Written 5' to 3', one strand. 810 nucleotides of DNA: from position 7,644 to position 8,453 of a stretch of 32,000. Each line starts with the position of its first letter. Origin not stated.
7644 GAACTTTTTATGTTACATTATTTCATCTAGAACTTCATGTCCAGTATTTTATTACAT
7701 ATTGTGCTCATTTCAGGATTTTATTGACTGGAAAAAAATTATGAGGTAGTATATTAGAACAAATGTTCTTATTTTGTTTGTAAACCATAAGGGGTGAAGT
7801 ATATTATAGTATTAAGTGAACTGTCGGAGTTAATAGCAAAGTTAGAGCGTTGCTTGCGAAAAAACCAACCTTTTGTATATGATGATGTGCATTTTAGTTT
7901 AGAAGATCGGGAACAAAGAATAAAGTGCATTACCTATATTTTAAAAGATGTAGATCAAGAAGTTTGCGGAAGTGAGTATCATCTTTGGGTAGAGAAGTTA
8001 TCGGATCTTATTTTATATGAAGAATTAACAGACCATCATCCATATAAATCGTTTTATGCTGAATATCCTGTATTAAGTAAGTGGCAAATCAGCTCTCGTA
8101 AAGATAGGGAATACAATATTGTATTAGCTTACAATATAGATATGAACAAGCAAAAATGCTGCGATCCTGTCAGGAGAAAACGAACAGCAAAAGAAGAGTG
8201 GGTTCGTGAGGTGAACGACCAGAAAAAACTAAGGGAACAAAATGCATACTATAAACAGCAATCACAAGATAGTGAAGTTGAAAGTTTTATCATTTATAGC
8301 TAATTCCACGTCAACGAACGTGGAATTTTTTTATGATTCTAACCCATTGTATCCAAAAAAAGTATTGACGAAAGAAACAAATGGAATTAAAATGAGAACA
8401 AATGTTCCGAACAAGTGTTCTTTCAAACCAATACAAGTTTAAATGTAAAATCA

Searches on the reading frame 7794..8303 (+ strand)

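Call 6: search_protein_families(library=pfam, proteins=[window:7794-8303:+], max_evalue=0.01)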
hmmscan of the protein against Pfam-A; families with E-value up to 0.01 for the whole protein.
window:7794-8303:+ (169 aa): 0 families

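Call 72: search_protein_families(library=ncbifam, proteins=[window:7794-8303:+], max_evalue=0.01)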
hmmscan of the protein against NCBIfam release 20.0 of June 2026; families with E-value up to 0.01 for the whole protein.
window:7794-8303:+ (169 aa): 0 families

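Call 99: search_protein_families(library=phrogs, proteins=[window:7794-8303:+], max_evalue=0.001)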
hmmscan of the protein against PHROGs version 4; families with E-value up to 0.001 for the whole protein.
window:7794-8303:+ (169 aa): 1 family
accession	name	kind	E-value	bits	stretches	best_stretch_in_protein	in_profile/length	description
phrog_13088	-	unknown function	1.6e-14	55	1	38-167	33-163/165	-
